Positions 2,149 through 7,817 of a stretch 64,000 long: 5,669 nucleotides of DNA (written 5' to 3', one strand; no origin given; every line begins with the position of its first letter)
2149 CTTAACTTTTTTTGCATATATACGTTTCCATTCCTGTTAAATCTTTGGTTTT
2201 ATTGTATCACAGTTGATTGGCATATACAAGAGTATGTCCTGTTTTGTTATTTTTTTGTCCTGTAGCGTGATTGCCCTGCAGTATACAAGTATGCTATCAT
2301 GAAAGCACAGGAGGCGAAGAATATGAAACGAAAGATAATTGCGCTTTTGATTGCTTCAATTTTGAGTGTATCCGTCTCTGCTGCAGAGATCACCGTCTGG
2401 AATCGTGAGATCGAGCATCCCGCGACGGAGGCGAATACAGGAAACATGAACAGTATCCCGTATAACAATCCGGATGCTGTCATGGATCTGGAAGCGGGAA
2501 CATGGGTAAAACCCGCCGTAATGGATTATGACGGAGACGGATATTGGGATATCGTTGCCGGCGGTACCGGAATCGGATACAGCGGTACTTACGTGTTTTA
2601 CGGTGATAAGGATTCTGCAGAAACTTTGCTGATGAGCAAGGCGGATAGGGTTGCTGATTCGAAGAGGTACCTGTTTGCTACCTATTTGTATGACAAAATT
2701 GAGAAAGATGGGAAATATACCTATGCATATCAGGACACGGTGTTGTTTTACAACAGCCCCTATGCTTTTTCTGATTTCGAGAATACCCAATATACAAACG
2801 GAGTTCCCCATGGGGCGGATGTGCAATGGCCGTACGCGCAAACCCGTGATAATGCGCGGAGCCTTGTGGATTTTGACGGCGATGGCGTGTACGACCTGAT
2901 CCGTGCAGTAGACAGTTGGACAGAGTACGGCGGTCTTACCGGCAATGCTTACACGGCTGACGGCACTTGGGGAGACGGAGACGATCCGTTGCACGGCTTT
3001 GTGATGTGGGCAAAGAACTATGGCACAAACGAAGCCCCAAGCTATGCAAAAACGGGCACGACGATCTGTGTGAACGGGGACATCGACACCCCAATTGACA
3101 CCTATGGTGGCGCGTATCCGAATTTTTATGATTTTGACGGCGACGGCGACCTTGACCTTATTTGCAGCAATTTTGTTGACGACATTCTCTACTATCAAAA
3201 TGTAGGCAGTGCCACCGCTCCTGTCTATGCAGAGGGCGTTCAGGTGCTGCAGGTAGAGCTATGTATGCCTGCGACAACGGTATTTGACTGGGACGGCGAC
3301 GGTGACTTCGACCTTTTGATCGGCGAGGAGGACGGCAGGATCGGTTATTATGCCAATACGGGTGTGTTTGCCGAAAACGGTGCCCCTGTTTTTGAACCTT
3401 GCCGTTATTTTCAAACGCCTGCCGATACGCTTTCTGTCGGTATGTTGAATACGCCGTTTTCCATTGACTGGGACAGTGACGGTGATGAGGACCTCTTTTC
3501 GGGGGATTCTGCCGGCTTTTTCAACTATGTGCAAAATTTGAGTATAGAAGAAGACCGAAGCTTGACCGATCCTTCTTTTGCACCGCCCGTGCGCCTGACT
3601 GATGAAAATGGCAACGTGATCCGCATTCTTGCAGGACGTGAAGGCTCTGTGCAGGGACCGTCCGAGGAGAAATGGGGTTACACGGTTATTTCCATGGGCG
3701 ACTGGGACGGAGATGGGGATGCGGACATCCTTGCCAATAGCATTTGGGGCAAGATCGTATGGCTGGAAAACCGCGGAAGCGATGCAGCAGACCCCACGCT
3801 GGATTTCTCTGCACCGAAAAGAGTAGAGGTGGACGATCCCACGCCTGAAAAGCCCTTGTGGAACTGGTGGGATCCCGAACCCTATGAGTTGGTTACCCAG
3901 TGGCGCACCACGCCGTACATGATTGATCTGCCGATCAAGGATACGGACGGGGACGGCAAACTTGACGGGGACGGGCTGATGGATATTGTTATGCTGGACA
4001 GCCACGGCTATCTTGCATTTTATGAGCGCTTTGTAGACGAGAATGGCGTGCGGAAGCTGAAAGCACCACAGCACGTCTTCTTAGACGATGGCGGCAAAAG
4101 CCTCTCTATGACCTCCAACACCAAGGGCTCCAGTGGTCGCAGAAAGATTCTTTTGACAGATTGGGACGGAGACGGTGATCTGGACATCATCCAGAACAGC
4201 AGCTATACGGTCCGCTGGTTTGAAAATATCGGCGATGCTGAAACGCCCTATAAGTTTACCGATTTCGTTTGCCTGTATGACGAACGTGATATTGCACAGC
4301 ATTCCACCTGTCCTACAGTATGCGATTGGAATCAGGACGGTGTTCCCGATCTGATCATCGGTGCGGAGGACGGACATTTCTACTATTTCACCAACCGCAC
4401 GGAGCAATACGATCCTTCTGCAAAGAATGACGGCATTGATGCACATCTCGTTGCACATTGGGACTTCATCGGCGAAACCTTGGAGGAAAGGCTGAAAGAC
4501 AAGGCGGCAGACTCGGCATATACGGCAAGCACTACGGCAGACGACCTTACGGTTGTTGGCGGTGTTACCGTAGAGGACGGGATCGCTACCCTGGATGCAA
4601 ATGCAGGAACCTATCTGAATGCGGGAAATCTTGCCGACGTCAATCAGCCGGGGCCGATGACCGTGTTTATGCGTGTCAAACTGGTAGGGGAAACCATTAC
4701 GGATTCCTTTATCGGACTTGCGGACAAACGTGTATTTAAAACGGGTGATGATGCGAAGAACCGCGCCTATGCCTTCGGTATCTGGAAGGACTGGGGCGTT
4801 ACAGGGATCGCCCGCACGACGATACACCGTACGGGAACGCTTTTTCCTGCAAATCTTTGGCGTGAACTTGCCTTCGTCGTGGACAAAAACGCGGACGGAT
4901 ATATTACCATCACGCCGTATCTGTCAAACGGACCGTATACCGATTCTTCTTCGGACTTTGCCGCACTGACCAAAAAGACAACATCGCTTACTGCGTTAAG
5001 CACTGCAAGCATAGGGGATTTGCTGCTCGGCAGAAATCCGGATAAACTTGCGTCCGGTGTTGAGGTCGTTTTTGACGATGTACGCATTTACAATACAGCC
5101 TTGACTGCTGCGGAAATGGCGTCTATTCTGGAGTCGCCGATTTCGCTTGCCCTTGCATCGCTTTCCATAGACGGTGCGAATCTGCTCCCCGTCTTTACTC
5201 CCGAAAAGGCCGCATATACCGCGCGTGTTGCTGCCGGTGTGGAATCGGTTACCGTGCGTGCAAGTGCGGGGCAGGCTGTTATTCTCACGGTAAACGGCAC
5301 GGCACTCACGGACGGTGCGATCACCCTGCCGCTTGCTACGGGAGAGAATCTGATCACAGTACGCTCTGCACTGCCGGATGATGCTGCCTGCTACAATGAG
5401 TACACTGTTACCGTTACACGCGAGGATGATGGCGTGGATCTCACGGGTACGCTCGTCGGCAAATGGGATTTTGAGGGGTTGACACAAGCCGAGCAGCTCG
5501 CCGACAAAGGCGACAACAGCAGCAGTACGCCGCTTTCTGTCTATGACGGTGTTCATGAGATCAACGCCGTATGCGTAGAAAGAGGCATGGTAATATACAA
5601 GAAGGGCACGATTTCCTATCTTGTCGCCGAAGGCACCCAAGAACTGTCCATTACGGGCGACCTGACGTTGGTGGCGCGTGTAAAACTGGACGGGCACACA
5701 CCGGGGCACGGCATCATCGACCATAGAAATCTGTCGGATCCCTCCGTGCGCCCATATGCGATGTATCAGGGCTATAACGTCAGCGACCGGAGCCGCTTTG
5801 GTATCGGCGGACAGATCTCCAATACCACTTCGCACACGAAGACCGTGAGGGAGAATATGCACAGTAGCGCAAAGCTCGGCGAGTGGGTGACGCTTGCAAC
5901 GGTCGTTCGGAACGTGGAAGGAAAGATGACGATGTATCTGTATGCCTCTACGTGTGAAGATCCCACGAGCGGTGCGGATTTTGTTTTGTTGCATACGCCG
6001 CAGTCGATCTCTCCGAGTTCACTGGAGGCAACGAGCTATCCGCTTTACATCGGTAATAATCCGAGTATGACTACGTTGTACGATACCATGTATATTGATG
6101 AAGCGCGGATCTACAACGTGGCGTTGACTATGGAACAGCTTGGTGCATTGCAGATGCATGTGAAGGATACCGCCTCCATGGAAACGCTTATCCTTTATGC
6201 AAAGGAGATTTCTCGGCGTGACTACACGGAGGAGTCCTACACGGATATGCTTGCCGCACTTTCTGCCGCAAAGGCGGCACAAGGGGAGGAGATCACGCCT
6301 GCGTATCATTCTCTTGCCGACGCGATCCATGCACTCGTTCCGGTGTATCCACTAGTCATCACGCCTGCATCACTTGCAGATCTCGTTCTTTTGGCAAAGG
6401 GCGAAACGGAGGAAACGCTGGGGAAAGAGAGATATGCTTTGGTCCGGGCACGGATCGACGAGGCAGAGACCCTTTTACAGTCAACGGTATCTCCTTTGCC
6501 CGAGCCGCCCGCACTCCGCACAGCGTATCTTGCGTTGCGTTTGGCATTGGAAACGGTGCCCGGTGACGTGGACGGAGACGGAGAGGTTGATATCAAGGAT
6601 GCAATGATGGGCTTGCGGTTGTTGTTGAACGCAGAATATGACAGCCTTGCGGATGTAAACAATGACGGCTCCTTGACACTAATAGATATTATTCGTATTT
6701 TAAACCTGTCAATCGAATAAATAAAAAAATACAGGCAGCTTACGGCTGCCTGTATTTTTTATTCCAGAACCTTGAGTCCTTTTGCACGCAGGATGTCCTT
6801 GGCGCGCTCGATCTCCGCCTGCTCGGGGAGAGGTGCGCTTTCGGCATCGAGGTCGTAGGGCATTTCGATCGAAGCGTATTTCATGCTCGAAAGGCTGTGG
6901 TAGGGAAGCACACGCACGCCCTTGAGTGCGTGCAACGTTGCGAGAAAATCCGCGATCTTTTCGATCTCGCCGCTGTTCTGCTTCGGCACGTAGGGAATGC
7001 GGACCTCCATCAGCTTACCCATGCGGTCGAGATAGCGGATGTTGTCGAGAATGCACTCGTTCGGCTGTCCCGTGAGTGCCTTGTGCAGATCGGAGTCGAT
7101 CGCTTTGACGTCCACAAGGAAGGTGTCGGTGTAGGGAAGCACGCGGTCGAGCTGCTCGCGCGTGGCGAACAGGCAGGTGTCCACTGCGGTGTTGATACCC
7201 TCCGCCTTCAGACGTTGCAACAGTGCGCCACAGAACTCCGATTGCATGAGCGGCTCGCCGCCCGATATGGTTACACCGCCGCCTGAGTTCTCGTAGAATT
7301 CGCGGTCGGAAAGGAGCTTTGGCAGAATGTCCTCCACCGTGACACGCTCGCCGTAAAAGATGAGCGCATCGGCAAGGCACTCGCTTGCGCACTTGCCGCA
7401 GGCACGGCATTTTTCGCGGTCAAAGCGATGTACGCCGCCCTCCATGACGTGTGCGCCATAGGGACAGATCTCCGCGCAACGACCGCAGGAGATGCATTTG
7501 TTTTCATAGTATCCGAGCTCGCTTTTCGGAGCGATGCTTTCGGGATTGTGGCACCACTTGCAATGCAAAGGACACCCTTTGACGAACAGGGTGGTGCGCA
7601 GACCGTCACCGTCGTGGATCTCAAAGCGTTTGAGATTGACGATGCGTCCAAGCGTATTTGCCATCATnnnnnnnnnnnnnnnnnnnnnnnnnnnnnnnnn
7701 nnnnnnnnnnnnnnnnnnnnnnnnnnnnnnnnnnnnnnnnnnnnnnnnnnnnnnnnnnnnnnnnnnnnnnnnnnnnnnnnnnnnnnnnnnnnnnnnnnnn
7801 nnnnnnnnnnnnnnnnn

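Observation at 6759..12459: Compact, unassigned glycyl-radical enzyme plus activase, bracketed by an AraC regulator and a PutP-type symporter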

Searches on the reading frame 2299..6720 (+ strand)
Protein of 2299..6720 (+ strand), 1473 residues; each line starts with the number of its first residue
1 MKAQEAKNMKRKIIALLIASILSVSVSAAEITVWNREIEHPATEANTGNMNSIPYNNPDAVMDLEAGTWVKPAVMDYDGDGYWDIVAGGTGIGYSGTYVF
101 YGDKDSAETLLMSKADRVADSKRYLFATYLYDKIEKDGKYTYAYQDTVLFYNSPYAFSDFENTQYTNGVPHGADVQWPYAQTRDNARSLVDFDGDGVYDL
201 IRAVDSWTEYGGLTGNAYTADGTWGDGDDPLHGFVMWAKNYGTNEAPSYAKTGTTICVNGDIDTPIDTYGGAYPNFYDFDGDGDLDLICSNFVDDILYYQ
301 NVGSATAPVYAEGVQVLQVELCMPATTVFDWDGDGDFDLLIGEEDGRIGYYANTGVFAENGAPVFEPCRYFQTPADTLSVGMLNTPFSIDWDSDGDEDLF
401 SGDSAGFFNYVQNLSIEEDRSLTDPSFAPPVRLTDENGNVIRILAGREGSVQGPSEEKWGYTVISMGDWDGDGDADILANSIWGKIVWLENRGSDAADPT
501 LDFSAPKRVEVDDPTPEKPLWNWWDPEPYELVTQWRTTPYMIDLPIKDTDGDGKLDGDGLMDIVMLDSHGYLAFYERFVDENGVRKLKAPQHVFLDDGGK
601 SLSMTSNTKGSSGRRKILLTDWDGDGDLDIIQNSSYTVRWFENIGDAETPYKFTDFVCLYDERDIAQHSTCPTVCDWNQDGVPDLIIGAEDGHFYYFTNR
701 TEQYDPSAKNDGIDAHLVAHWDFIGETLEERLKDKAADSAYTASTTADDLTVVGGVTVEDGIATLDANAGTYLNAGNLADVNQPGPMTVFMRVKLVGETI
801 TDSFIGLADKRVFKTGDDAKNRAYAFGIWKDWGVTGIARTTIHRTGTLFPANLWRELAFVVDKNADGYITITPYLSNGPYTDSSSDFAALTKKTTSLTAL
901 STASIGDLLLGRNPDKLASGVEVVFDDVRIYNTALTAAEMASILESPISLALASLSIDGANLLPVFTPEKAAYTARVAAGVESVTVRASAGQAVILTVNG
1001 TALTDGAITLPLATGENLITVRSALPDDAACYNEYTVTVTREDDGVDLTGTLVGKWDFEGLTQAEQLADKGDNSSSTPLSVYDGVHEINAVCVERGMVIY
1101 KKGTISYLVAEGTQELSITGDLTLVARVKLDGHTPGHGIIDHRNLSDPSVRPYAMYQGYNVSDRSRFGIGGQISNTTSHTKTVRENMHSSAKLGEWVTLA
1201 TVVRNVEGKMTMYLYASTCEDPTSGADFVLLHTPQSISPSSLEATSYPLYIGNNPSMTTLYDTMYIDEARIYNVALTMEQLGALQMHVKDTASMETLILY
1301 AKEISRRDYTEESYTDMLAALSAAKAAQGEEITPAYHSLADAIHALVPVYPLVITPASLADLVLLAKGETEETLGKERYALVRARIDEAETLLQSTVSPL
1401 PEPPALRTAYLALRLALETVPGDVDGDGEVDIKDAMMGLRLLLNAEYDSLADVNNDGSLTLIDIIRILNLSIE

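Call 3: search_protein_families(library=pfam, proteins=[window:2299-6720:+])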
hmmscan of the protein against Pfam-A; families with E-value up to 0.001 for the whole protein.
window:2299-6720:+ (1473 aa): 6 families
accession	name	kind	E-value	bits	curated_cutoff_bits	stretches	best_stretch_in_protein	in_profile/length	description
PF13517.12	FG-GAP_3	-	8.1e-20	71.6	26.9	2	621-686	1-60/61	FG-GAP-like repeat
PF13385.13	Laminin_G_3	-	6.3e-13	49.6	27.6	2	1107-1280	6-149/151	Concanavalin A-like lectin/glucanases superfamily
PF12733.13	Cadherin-like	-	1.8e-10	41.6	24.2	1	952-1042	1-89/89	Cadherin-like beta sandwich domain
PF00404.24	Dockerin_1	-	1.9e-05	25.2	22.9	1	1421-1466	1-51/57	Dockerin type I domain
PF23743.1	Beta-prop_BBS7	-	0.00011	22.1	27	0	601-697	172-249/299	BBS7 beta-propeller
PF12256.14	TcdB_toxin_midN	-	0.00057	19.7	24.8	0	180-220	23-62/181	Insecticide toxin TcdB middle/N-terminal region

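Call 66: search_protein_families(library=ncbifam, proteins=[window:2299-6720:+], max_evalue=0.001)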
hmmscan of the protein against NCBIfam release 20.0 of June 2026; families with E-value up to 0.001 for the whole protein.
window:2299-6720:+ (1473 aa): 1 family
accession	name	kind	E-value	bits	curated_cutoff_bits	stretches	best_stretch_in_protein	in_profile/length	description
NF052521.1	TafC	equivalog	1.1e-05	24.8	410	0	1033-1290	130-365/373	TafC family fimbrial protein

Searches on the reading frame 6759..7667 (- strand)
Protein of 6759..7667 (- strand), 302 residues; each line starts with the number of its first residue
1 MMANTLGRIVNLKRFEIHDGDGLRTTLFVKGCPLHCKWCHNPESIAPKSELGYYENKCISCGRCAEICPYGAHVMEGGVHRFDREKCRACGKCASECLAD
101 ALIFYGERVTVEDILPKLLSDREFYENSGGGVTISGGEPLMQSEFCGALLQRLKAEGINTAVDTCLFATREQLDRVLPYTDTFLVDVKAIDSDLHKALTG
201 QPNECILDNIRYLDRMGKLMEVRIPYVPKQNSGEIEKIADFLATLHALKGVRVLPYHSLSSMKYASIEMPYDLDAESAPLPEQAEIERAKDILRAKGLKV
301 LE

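Call 3: search_protein_families(library=pfam, proteins=[window:6759-7667:-])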
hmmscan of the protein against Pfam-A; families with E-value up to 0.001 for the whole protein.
window:6759-7667:- (302 aa): 10 families
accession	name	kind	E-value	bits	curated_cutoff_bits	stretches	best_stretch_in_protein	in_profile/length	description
PF04055.27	Radical_SAM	-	1.5e-18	68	29.5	1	28-242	3-166/166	Radical SAM superfamily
PF13353.11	Fer4_12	-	7.6e-14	52.6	22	2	19-51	2-34/137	4Fe-4S single cluster domain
PF12837.12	Fer4_6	-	4.1e-10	39.5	25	1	55-72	6-23/24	4Fe-4S binding domain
PF00037.32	Fer4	-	2.2e-09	37.2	21.1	1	55-72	5-22/24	4Fe-4S binding domain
PF13237.11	Fer4_10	-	2.2e-07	31.1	25.5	1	55-97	6-52/53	4Fe-4S dicluster domain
PF12838.12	Fer4_7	-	1.3e-06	29.2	27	1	57-101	1-52/52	4Fe-4S dicluster domain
PF13484.11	Fer4_16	-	1.4e-06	29.4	30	0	57-74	1-18/66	4Fe-4S double cluster binding domain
PF13187.11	Fer4_9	-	1.3e-05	25.6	27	1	57-100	1-50/52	4Fe-4S dicluster domain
PF14697.11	Fer4_21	-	4.5e-05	23.9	35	1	55-98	5-52/59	4Fe-4S dicluster domain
PF12797.12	Fer4_2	-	9e-05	22.6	24.5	1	55-70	7-22/22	4Fe-4S binding domain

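Call 4: search_protein_families(library=ncbifam, proteins=[window:6759-7667:-])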
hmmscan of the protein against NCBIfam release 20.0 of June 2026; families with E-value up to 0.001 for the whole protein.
window:6759-7667:- (302 aa): 52 families (the best 25 are shown)
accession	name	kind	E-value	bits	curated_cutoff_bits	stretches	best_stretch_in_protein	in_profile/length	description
TIGR02494.1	PFLE_PFLC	subfamily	1.3e-97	326.6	174.35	1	9-296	1-292/293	glycyl-radical enzyme activating protein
NF043069.1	T4HPD_activ_SAM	equivalog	2e-93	313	425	1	8-300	3-295/299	trans-4-hydroxy-L-proline dehydratase activase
TIGR04395.1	cutC_activ_rSAM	equivalog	5.6e-83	278.7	360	1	7-300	5-304/309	choline TMA-lyase-activating enzyme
NF048010.1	SfplDhtActHpsHDes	equivalog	3.3e-82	275.6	430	1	4-278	3-285/298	(2S)-3-sulfopropanediol dehydratase activating enzyme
NF048008.1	SfplDhtActHpfHKleb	equivalog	9e-79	265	500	1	9-275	2-277/308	(2S)-3-sulfopropanediol dehydratase activating enzyme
NF033719.1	ind_deCO2_activ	equivalog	1.5e-72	244.5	425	1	8-300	2-300/302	indoleacetate decarboxylase activase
TIGR04003.1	rSAM_BssD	equivalog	5.4e-70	236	496.45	1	9-267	3-270/314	[benzylsuccinate synthase]-activating enzyme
NF033717.2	HPDL_rSAM_activ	equivalog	7.2e-65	219.3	420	1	6-298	3-301/311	4-hydroxyphenylacetate decarboxylase activase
NF007483.0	PRK10076.1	equivalog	2.1e-56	191.2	326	2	86-300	75-288/292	[formate-C-acetyltransferase]-activating enzyme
TIGR02493.1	PFLA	equivalog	2.8e-54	184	231.75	2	106-294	43-233/235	pyruvate formate-lyase-activating protein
TIGR04041.1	activase_YjjW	hypoth_equivalog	5.7e-53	180.1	250.2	1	12-264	7-246/276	YjjW family glycine radical enzyme activase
NF008356.0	PRK11145.1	equivalog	6.4e-43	146.8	375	2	106-300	48-244/246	pyruvate formate lyase 1-activating protein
TIGR02495.1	NrdG2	equivalog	1.8e-16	60.1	131.15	2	107-242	45-180/193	anaerobic ribonucleoside-triphosphate reductase activating protein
TIGR02491.1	NrdG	equivalog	4.9e-12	46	126.1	1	9-48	2-41/154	anaerobic ribonucleoside-triphosphate reductase activating protein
NF040864.1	HgcB_ferredoxin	equivalog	7.9e-10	38.4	99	1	50-102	8-61/93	mercury methylation ferredoxin HgcB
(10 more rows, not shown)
